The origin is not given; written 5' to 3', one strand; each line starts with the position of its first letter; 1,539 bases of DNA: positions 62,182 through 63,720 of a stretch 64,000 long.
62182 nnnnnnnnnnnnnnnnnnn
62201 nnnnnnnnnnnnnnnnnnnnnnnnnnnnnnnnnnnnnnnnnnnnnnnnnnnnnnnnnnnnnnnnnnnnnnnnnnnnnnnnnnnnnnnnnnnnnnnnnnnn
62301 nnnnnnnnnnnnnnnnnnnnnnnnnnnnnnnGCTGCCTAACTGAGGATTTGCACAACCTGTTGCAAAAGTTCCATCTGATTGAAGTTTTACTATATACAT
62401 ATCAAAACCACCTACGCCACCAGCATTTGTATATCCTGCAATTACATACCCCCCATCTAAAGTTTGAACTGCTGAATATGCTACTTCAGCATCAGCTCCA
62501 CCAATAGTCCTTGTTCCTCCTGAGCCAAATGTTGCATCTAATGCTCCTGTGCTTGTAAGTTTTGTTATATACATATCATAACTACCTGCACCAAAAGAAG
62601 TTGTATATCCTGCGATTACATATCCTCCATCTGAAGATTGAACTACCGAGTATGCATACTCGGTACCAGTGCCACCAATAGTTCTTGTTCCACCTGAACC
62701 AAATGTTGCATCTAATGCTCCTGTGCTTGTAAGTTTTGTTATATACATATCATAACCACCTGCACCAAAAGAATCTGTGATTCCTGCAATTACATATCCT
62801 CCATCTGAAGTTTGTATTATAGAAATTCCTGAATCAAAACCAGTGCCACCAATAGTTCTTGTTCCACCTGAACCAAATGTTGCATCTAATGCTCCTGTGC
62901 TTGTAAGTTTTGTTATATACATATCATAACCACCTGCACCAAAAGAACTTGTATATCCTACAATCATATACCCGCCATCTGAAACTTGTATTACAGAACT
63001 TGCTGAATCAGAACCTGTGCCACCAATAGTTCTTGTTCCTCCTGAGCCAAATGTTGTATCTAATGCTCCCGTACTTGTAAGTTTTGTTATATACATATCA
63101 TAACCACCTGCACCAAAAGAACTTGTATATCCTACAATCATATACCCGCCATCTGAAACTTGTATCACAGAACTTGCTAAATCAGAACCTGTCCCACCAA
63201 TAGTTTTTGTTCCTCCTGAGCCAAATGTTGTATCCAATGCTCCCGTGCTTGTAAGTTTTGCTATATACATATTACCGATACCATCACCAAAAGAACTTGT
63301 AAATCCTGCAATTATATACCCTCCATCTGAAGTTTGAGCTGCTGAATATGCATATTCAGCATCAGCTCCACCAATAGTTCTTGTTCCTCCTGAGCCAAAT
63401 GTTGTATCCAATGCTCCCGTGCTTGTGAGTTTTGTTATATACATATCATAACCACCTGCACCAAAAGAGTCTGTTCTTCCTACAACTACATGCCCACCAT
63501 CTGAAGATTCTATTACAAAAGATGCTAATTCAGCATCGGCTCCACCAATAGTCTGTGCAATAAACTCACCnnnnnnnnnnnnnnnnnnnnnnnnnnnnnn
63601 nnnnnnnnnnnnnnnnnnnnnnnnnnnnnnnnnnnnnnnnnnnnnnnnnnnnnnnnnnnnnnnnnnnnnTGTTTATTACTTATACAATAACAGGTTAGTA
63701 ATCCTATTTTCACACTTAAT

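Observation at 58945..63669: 1574-aa surface protein built from two repeat systems, with long near-identical DNA repeats (recombination or variation hotspot)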

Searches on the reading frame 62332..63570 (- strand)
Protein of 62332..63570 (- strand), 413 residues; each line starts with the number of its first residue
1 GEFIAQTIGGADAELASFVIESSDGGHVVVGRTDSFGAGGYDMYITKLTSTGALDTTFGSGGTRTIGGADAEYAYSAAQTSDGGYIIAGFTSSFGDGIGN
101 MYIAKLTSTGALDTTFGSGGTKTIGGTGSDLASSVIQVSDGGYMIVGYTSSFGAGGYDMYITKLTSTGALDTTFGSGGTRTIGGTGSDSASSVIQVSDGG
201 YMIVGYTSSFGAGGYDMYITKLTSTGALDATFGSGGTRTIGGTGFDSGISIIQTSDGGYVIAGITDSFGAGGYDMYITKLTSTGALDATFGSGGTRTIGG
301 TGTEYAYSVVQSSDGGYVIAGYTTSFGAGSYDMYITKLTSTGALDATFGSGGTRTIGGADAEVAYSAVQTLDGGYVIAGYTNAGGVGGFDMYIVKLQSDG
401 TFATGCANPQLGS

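Call 56: predict_structure(alignment_id=A2)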
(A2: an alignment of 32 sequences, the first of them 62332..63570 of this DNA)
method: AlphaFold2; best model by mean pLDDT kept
length: 413 residues; sequences in the alignment: 32
mean_pLDDT: 93.0   pTM: 0.92
mean pLDDT of the five models: 93.0, 92.5, 92.1, 91.4, 91.3
residues with pLDDT >= 90: 346; 70-90: 46; 50-70: 8; < 50: 13
segments of 3 or more residues with pLDDT < 50: 1-4, 405-413
pLDDT, mean of each block of 10 residues (from residue 1): 59 93 96 89 95 92 94 98 98 94 98 98 97 98 98 93 98 97 96 98 97 93 98 96 96 98 93 96 98 95 97 97 89 97 97 91 96 94 75 92 61 46
secondary structure, 60 per line:
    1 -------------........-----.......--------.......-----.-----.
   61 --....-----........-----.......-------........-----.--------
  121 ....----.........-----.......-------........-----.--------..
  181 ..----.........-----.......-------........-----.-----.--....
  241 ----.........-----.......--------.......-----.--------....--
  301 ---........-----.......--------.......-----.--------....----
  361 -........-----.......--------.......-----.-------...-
elements in order: E14-21 E27-33 E42-48 E63-66 E72-79 E85-91 E99-106 E121-124 E129-137 E143-149 E157-164 E179-182 E187-195 E201-207 E215-222 E237-240 E245-253 E259-265 E274-280 E295-298 E304-311 E317-323 E332-338 E353-356 E362-369 E375-381 E390-396 E410-412

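Call 60: fold_search(model_id=the predicted structure, library=pdb)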
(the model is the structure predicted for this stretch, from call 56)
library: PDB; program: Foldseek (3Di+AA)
matches with E <= 10: 610; with E <= 0.001: 124
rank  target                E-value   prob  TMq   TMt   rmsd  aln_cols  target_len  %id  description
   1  7ron                  4.2e-19  1.00  0.78  0.51   2.9       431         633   21  Crystal structure of the Friedel-Crafts alkylating enzyme CylK from Cylindospermum licheniforme (released 2022-03-23)
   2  7fh8                  5.4e-18  1.00  0.77  0.50   3.5       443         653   21  Friedel-Crafts alkylation enzyme CylK mutant H391A (released 2022-02-16)
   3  7roo                  7.9e-18  1.00  0.78  0.51   3.0       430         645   20  Crystal structure of Friedel-Crafts alkylating enzyme CylK from Cylindospermum licheniforme with bromide (released 2022-03-23)
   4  7fh7                  7.9e-18  1.00  0.77  0.50   3.6       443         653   20  Friedel-Crafts alkylation enzyme CylK mutant Y37F (released 2022-02-16)
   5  7fh6                  1.0e-17  1.00  0.77  0.50   3.6       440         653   21  Friedel-Crafts alkylation enzyme CylK (released 2022-02-16)
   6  6rg2_B                7.0e-10  1.00  0.59  0.69   5.6       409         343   16  Photorhabdus laumondii lectin PLL2 in complex with 3-O-methyl-D-glucose (released 2020-07-01)
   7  6rgg_B                1.1e-09  1.00  0.56  0.67   5.6       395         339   16  Photorhabdus laumondii lectin PLL2 in complex with O-methylated PGL-1-derived disaccharide (released 2020-07-01)
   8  5c9o                  1.8e-08  1.00  0.58  0.66   7.1       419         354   14  Crystal structure of recombinant PLL lectin from Photorhabdus luminescens at 1.5 A resolution (released 2016-10-19)
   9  8q83_A                2.0e-08  1.00  0.61  0.71   7.9       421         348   15  Photorhabdus laumondii lectin PLL5 in complex with alpha-methyl-fucoside (released 2025-03-05)
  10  5c9l                  6.1e-08  1.00  0.58  0.66   7.2       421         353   14  Crystal structure of native PLL lectin from Photorhabdus luminescens at 1.65 A resolution (released 2016-10-19)
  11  6t96                  8.2e-08  1.00  0.58  0.67   6.8       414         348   12  Photorhabdus laumondii subsp. laumondii lectin PLL3 (released 2019-12-25)
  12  8q83_B                2.6e-07  1.00  0.59  0.69   8.0       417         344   14  Photorhabdus laumondii lectin PLL5 in complex with alpha-methyl-fucoside (released 2025-03-05)
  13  2gop_A                1.7e-05  1.00  0.45  0.55   7.2       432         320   12  The beta-propeller domain of the Trilobed protease from Pyrococcus furiosus reveals an open velcro topology (released 2007-01-23)
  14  4a2l_F                2.2e-05  1.00  0.36  0.21  18.6       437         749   11  Structure of the periplasmic domain of the heparin and heparan sulphate sensing hybrid two component system BT4663 in  (released 2012-05-02)
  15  4a2l_E                2.3e-05  1.00  0.35  0.21  15.5       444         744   12  Structure of the periplasmic domain of the heparin and heparan sulphate sensing hybrid two component system BT4663 in  (released 2012-05-02)
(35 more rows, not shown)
